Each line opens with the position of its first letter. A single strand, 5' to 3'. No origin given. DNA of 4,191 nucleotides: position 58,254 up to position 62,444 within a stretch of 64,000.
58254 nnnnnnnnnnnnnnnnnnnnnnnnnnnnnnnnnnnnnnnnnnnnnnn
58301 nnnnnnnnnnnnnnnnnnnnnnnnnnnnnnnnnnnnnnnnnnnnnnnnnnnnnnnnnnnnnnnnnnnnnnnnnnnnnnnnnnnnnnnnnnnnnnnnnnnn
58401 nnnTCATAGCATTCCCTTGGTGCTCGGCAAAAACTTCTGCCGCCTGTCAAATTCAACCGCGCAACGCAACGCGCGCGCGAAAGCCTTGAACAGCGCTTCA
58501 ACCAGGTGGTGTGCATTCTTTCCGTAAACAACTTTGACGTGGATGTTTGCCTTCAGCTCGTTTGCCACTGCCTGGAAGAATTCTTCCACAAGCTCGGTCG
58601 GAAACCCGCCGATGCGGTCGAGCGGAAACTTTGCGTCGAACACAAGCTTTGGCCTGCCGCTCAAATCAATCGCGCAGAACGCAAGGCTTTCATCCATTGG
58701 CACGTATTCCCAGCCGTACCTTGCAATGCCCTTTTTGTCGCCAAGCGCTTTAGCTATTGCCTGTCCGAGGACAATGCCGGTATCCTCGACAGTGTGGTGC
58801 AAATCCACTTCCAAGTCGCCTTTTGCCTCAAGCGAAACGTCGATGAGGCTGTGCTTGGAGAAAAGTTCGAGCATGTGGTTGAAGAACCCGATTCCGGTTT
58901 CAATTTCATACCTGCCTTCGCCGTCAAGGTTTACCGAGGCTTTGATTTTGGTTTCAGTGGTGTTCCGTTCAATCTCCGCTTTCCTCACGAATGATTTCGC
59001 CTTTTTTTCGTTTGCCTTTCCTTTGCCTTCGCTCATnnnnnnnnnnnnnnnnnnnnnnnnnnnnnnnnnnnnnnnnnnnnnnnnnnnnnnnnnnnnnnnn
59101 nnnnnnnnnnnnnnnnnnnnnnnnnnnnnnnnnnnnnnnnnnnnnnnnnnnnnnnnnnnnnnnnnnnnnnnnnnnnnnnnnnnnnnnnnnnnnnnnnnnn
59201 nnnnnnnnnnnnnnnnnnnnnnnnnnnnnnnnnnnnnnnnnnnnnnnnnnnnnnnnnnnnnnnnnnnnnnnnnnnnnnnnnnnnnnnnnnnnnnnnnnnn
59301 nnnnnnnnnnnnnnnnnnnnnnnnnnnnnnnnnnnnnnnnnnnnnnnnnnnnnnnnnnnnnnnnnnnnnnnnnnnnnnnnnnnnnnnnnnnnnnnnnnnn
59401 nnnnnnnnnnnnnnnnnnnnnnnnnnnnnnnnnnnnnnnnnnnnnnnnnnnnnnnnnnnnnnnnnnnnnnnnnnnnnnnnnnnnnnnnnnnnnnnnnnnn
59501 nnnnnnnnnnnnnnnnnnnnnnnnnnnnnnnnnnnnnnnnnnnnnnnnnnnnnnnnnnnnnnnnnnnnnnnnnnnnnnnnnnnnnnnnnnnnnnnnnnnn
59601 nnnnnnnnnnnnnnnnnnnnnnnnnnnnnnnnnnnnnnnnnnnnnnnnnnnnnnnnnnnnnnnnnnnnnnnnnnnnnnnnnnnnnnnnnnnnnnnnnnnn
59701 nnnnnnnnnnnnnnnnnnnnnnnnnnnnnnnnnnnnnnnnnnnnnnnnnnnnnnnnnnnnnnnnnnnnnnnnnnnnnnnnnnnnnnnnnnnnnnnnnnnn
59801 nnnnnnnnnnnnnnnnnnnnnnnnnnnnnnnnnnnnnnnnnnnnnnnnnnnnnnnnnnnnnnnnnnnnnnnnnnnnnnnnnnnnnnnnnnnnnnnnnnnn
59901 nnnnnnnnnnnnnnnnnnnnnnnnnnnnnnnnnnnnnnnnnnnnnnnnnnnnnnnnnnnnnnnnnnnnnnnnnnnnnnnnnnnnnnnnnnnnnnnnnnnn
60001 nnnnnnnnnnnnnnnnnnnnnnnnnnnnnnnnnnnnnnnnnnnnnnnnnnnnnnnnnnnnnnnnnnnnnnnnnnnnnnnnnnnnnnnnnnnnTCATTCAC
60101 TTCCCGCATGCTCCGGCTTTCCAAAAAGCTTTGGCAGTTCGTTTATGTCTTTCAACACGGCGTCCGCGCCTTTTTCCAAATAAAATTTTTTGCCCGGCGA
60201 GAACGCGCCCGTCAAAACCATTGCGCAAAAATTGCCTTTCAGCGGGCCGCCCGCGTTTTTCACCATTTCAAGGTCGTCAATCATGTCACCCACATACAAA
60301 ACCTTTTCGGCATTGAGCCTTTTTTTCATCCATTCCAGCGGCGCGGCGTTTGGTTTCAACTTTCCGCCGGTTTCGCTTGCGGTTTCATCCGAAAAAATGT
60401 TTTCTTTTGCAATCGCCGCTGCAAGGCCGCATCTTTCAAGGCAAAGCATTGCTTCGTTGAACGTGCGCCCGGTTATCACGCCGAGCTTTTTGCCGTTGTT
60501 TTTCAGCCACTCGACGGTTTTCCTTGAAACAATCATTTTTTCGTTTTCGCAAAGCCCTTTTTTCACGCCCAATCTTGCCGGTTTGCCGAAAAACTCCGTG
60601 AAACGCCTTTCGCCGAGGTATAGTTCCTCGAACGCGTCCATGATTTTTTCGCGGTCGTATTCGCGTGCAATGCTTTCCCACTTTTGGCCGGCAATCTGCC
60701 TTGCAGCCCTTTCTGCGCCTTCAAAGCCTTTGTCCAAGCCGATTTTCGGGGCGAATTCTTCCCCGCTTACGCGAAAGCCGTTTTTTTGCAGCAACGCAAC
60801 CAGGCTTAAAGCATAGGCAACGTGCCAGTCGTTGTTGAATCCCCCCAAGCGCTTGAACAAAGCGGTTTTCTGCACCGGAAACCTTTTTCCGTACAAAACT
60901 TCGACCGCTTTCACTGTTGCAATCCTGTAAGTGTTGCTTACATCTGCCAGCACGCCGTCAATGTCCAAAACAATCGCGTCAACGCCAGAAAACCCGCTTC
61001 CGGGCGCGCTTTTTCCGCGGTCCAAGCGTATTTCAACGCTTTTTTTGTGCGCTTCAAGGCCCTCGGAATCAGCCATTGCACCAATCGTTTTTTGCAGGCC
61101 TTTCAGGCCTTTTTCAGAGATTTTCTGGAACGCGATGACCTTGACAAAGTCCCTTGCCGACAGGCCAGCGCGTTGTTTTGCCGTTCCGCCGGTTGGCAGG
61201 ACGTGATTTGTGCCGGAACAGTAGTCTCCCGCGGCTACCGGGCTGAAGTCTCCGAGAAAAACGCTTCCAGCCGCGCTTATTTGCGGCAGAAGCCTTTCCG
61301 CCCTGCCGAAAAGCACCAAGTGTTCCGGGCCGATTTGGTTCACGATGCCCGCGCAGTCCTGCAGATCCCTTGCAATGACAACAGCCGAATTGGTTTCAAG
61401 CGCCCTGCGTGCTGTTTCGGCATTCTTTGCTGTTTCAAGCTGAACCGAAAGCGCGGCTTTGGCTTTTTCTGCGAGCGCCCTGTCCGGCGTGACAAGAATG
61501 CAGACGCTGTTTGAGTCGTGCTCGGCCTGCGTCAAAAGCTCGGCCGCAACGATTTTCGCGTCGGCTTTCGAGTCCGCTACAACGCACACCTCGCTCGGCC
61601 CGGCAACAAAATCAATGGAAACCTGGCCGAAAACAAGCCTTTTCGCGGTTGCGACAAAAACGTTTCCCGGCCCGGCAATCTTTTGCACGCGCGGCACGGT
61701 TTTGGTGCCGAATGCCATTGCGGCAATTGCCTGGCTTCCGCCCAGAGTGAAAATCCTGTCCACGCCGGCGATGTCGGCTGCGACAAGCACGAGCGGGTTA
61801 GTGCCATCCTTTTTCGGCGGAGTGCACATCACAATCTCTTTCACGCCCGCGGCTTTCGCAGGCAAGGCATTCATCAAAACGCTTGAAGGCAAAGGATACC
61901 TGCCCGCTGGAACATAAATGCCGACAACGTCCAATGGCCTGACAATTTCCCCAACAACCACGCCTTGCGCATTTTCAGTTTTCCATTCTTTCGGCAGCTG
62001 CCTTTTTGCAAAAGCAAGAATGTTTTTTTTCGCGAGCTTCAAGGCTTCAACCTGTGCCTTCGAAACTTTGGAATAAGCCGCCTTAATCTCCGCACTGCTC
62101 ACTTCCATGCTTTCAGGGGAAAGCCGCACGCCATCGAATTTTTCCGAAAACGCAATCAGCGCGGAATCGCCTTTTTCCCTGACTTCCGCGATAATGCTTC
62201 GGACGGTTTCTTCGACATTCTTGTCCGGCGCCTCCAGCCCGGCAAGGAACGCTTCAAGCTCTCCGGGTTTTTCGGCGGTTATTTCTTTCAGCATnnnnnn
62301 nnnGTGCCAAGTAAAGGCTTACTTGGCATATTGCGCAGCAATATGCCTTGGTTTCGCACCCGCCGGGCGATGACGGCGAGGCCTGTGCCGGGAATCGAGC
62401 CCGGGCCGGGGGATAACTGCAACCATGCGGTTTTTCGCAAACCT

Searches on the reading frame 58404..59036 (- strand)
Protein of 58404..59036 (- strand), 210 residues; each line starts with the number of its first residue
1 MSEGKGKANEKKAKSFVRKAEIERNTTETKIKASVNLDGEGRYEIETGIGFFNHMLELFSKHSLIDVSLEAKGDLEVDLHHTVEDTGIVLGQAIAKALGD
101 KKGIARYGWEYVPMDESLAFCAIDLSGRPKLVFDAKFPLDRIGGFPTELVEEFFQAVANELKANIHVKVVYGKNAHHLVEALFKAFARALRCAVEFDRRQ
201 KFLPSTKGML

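Call 12: find_encoding_contigs(protein=window:58404-59036:-, flank=10000, max_places=10)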
Protein window:58404-59036:- (210 aa): 2 contigs read that carry it; 2 places shown.
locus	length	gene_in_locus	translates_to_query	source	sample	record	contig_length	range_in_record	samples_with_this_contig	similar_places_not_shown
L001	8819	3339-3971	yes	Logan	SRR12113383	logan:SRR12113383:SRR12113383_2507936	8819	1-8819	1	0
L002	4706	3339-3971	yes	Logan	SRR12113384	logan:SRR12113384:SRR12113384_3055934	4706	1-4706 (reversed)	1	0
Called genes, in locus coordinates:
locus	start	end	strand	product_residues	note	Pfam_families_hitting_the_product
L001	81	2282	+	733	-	PF00815:Histidinol_dh, PF00702:Hydrolase, PF13419:HAD_2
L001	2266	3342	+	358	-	PF00155:Aminotran_1_2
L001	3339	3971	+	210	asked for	PF00475:IGPD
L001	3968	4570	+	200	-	PF00117:GATase, PF07685:GATase_3 (weak), PF01174:SNO (weak)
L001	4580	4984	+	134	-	-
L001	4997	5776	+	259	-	PF00977:His_biosynth, PF05690:ThiG (faint), PF01207:Dus (faint), PF02581:TMP-TENI (faint), PF03060:NMO (faint)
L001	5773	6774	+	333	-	PF00977:His_biosynth, PF01884:PcrB (faint), PF01502:PRA-CH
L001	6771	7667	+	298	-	PF01634:HisG, PF08029:HisG_C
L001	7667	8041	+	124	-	PF08818:DUF1801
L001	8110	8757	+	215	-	PF13489:Methyltransf_23 (weak), PF01209:Ubie_methyltran (faint), PF13847:Methyltransf_31 (faint), PF08241:Methyltransf_11, PF08242:Methyltransf_12 (faint), PF13649:Methyltransf_25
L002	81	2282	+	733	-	PF00815:Histidinol_dh, PF00702:Hydrolase, PF13419:HAD_2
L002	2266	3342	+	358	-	PF00155:Aminotran_1_2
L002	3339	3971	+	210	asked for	PF00475:IGPD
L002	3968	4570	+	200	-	PF00117:GATase, PF07685:GATase_3 (weak), PF01174:SNO (weak)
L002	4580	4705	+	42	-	?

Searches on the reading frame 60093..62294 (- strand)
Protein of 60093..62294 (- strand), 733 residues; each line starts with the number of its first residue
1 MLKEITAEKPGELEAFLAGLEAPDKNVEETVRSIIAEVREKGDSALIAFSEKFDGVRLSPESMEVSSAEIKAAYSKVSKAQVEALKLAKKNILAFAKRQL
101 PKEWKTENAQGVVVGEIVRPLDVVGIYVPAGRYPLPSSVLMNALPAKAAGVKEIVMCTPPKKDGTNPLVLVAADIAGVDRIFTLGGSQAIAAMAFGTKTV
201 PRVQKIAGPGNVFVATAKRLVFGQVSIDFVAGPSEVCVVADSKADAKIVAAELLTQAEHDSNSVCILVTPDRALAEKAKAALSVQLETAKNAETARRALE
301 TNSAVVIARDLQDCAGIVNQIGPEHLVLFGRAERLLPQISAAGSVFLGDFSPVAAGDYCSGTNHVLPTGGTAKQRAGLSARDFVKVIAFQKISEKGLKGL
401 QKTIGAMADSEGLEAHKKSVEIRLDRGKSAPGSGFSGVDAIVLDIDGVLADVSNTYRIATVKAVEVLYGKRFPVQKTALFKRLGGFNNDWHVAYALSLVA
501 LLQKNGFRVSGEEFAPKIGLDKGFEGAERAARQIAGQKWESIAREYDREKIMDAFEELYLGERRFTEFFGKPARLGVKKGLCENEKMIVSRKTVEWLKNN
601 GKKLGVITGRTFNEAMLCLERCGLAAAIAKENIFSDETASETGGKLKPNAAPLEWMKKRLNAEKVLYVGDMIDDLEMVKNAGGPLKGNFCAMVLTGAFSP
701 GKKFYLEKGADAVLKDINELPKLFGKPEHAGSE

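Call 13: find_related_loci(query=window:60093-62294:-, collection=genome_contigs, flank=10000)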
Query window:60093-62294:- (733 aa) in genome_contigs; peptide patterns used: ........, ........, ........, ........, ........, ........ (x = any residue, [..] = any of these).
84 stretches matched a pattern; 3 encode a relative of the query (tblastn E <= 1e-3); 3 distinct loci.
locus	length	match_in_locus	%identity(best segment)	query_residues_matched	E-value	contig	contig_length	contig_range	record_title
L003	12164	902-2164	50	1-425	3e-114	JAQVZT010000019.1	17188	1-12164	MAG: Methanothrix sp. isolate STF2_18 NODE_8625_length_17188_cov_4.354669_Sandtown_F2, whole genome shotgun sequence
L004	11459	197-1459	49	1-425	4e-113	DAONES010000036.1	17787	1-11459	MAG TPA_asm: Methanothrix sp. isolate AMR_MDS_3863 NODE_3321_length_17787_cov_16.909373, whole genome shotgun sequence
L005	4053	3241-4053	52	1-275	1e-74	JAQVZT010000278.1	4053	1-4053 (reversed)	MAG: Methanothrix sp. isolate STF2_18 NODE_87954_length_4053_cov_3.425115_Sandtown_F2, whole genome shotgun sequence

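Call 14: list_cluster_members(proteins=[window:60093-62294:-, window:58404-59036:-, window:57805-58407:-])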
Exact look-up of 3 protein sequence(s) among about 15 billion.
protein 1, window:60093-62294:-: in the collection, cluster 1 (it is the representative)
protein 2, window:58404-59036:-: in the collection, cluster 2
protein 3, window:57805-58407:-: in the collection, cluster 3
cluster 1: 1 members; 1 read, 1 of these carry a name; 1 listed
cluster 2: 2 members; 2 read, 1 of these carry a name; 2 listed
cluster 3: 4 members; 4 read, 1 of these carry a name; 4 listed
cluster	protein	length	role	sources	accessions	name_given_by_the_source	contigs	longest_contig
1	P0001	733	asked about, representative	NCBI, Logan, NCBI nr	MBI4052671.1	MAG: histidinol dehydrogenase [Candidatus Diapherotrites archaeon] | histidinol dehydrogenase [Candidatus Diapherotrites archaeon]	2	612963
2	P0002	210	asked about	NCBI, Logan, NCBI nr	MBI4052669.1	MAG: imidazoleglycerol-phosphate dehydratase HisB [Candidatus Diapherotrites archaeon] | imidazoleglycerol-phosphate dehydratase HisB [Candidatus Diapherotrites archaeon]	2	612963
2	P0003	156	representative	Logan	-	-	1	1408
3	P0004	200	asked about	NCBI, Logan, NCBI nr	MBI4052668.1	MAG: imidazole glycerol phosphate synthase subunit HisH [Candidatus Diapherotrites ... | imidazole glycerol phosphate synthase subunit HisH [Candidatus Diapherotrites archaeon]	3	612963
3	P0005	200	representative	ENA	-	-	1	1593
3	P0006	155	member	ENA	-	-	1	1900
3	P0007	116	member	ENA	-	-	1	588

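Call 18: find_homologous_proteins(query=P0001, max_evalue=1e-30)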
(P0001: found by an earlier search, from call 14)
Query P0001 (733 aa): 7998 proteins with E <= 1e-30 among 8000 candidates; the best 120 are listed.
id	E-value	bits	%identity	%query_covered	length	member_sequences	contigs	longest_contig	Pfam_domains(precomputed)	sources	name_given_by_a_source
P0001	0.0e+0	1605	100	100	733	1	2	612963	PF13419.13,PF00702.33,PF00815.26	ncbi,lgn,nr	ncbi:MAG: histidinol dehydrogenase [Candidatus Diapherotrites archaeon]|nr:histidinol dehydrogenase 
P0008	0.0e+0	1358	85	99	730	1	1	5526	PF13419.13,PF00702.33,PF00815.26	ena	-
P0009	4.4e-134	467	-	-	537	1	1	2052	PF00815.26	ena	-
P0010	7.9e-128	446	52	58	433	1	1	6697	PF00815.26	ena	-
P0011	5.4e-125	437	49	58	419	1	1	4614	PF00815.26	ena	-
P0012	4.2e-124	434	53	54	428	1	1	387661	PF00815.26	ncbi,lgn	-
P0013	7.0e-124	433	51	56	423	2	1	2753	PF00815.26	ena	-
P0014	2.5e-123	431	51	58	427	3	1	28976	PF00815.26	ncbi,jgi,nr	ncbi:histidinol dehydrogenase [Candidatus Woesearchaeota archaeon]|nr:histidinol dehydrogenase [Cand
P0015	7.3e-123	430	49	55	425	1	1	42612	PF00815.26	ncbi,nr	ncbi:MAG: histidinol dehydrogenase [Candidatus Diapherotrites archaeon]|nr:histidinol dehydrogenase 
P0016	8.3e-123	430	50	56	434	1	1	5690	PF00815.26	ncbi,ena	-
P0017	2.7e-122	428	51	55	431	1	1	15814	PF00815.26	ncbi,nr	ncbi:MAG: histidinol dehydrogenase [Nanoarchaeota archaeon]|nr:histidinol dehydrogenase [Nanoarchaeo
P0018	1.5e-121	425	54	54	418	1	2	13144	PF00815.26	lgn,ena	-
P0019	1.9e-121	425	54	54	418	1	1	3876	PF00815.26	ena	-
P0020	3.2e-121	424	51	58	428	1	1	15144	PF00815.26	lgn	-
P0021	7.4e-120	420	52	55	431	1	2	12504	PF00815.26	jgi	jgi:histidinol dehydrogenase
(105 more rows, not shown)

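Call 19: find_encoding_contigs(protein=P0008, flank=10000, max_places=6)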
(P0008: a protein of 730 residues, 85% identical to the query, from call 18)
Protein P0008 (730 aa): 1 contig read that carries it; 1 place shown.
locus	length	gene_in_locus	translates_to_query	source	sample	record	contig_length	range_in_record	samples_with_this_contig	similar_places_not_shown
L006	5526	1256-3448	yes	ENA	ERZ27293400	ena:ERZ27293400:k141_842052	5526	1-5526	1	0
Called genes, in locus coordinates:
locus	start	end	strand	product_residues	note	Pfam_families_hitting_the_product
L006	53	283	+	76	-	-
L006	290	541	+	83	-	PF05016:ParE_toxin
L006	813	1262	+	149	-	-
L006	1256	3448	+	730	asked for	PF00815:Histidinol_dh, PF00702:Hydrolase, PF13419:HAD_2 (weak)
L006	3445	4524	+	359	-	PF00155:Aminotran_1_2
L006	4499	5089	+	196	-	PF00475:IGPD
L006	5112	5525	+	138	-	?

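Call 20: find_encoding_contigs(protein=P0009, flank=10000, max_places=6)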
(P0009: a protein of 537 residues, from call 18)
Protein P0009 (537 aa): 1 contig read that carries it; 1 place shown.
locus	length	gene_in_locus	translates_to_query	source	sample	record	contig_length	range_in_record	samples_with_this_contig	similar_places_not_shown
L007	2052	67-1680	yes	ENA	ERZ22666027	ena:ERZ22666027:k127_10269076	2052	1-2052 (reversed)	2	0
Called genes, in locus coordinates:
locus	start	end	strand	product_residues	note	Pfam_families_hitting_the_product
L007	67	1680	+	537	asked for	PF00815:Histidinol_dh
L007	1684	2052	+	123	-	?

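Call 43: find_encoding_contigs(protein=P0001, flank=10000, max_places=6)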
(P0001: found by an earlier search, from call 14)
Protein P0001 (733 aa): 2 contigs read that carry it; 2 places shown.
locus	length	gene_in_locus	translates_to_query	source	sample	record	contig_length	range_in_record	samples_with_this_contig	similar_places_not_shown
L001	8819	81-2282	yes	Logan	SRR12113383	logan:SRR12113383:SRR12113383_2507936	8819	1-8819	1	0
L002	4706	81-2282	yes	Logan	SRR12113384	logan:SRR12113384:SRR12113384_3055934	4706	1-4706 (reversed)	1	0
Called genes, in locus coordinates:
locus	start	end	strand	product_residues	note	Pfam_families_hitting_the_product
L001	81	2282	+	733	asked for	PF00815:Histidinol_dh, PF00702:Hydrolase, PF13419:HAD_2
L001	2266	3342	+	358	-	PF00155:Aminotran_1_2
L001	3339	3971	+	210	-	PF00475:IGPD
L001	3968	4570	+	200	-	PF00117:GATase, PF07685:GATase_3 (weak), PF01174:SNO (weak)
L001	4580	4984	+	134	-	-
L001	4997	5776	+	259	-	PF00977:His_biosynth, PF05690:ThiG (faint), PF01207:Dus (faint), PF02581:TMP-TENI (faint), PF03060:NMO (faint)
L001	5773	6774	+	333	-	PF00977:His_biosynth, PF01884:PcrB (faint), PF01502:PRA-CH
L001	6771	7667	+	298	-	PF01634:HisG, PF08029:HisG_C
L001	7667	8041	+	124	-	PF08818:DUF1801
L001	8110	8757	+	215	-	PF13489:Methyltransf_23 (weak), PF01209:Ubie_methyltran (faint), PF13847:Methyltransf_31 (faint), PF08241:Methyltransf_11, PF08242:Methyltransf_12 (faint), PF13649:Methyltransf_25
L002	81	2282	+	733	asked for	PF00815:Histidinol_dh, PF00702:Hydrolase, PF13419:HAD_2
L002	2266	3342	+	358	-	PF00155:Aminotran_1_2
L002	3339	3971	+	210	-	PF00475:IGPD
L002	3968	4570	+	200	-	PF00117:GATase, PF07685:GATase_3 (weak), PF01174:SNO (weak)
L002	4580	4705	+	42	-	?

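Call 47: find_encoding_contigs(protein=P0015, flank=6000, max_places=3)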
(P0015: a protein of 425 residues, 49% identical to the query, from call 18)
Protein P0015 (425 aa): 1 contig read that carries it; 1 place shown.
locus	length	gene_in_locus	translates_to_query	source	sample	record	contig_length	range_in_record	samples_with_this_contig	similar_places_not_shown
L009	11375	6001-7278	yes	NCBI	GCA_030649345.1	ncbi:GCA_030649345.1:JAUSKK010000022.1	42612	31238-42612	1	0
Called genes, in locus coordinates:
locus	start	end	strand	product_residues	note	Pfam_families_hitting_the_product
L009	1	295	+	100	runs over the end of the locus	PF01402:RHH_1 (weak)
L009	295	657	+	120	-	-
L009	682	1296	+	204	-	PF12686:DUF3800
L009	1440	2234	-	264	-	PF01497:Peripla_BP_2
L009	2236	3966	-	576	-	PF00085:Thioredoxin (weak), PF03190:Thioredox_DsbH, PF13098:Thioredoxin_2, PF13899:Thioredoxin_7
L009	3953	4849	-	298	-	PF02558:ApbA, PF08546:ApbA_C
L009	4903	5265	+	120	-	PF02381:MraZ (weak), PF04014:MazE_antitoxin (weak), PF01842:ACT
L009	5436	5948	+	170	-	PF01634:HisG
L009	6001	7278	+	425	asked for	PF00815:Histidinol_dh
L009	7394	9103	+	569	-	PF00155:Aminotran_1_2, PF00266:Aminotran_5 (weak), PF00702:Hydrolase, PF13419:HAD_2, PF13242:Hydrolase_like (weak)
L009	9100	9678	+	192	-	PF00475:IGPD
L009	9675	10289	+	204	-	PF00117:GATase, PF07685:GATase_3, PF01174:SNO (weak), PF03575:Peptidase_S51 (faint)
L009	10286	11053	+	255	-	PF00977:His_biosynth, PF01207:Dus, PF05690:ThiG (faint), PF02581:TMP-TENI (faint), PF01180:DHO_dh (weak), PF04309:G3P_antiterm (faint), PF03060:NMO (weak)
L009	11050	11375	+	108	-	PF00977:His_biosynth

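Call 48: find_encoding_contigs(protein=P0012, flank=6000, max_places=3)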
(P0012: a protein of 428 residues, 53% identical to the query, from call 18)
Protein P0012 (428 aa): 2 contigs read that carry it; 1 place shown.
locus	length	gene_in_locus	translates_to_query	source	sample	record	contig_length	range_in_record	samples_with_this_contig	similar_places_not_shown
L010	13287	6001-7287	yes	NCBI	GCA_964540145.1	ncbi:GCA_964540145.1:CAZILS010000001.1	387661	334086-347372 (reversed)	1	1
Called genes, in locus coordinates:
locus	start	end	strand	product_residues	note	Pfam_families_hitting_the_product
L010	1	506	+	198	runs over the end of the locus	PF01966:HD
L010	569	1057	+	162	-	PF02887:PK_C (weak)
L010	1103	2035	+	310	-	PF02729:OTCace_N, PF00185:OTCace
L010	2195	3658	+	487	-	PF02386:TrkH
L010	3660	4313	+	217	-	PF02254:TrkA_N, PF03435:Sacchrp_dh_NADP (weak), PF05368:NmrA (faint), PF13478:XdhC_C (faint), PF02080:TrkA_C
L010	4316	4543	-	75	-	-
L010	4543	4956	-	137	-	-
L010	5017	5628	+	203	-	PF00702:Hydrolase, PF12710:HAD (weak), PF13419:HAD_2, PF13242:Hydrolase_like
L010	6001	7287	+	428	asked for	PF00815:Histidinol_dh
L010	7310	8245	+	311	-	PF00702:Hydrolase, PF13419:HAD_2 (weak)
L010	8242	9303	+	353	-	PF00155:Aminotran_1_2, PF00266:Aminotran_5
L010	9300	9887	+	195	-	PF00475:IGPD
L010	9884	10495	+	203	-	PF00117:GATase, PF07685:GATase_3 (weak), PF01174:SNO (weak)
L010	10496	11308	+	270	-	PF00977:His_biosynth, PF03060:NMO (faint)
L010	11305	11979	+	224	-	PF00977:His_biosynth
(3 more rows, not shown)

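Call 60: find_encoding_contigs(protein=P0018, flank=4000, max_places=3)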
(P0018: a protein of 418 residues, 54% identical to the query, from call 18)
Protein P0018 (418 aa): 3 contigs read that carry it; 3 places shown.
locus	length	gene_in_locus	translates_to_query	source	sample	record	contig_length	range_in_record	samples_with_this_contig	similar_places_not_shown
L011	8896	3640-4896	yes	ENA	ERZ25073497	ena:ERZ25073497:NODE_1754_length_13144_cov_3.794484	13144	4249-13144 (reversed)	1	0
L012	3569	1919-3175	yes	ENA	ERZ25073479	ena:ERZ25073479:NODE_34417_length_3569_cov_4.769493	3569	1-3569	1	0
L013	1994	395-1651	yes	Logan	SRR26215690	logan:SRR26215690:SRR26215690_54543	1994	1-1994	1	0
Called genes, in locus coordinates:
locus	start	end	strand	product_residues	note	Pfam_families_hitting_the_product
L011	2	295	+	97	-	?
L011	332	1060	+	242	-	PF02535:Zip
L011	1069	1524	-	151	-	-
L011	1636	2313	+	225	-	PF04967:HTH_10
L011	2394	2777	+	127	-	PF01502:PRA-CH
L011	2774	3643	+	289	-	PF01634:HisG, PF08029:HisG_C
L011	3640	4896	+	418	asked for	PF00815:Histidinol_dh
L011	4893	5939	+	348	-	PF00155:Aminotran_1_2, PF00266:Aminotran_5, PF04864:Alliinase_C (weak)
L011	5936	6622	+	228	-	PF00702:Hydrolase, PF13419:HAD_2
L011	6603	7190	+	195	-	PF00475:IGPD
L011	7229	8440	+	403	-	PF00117:GATase, PF01174:SNO, PF07685:GATase_3, PF00702:Hydrolase, PF12710:HAD, PF13344:Hydrolase_6 (faint), PF13419:HAD_2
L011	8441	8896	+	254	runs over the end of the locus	PF00977:His_biosynth, PF01207:Dus (weak), PF02581:TMP-TENI (faint), PF05690:ThiG (faint)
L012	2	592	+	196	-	?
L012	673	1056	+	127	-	PF01502:PRA-CH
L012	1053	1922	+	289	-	PF01634:HisG, PF08029:HisG_C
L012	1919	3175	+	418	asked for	PF00815:Histidinol_dh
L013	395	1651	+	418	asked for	PF00815:Histidinol_dh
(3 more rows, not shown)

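Call 61: find_encoding_contigs(protein=P0010, flank=4000, max_places=3)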
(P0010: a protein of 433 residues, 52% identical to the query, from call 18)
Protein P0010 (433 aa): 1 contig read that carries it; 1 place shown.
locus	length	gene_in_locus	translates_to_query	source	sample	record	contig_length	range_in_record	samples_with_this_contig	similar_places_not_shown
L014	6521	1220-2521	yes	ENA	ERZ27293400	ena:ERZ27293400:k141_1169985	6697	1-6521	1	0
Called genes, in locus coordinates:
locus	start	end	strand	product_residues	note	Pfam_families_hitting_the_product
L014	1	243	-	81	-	?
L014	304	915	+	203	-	PF00702:Hydrolase, PF12710:HAD, PF13419:HAD_2, PF13242:Hydrolase_like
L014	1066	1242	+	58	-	-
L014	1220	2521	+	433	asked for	PF00815:Histidinol_dh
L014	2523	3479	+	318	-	PF00702:Hydrolase, PF13419:HAD_2 (weak)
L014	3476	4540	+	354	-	PF00155:Aminotran_1_2, PF00266:Aminotran_5, PF01053:Cys_Met_Meta_PP (weak)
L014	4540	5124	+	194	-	PF00475:IGPD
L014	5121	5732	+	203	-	PF00117:GATase, PF01174:SNO (weak)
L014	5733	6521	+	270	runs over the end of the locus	PF00977:His_biosynth, PF03060:NMO (faint)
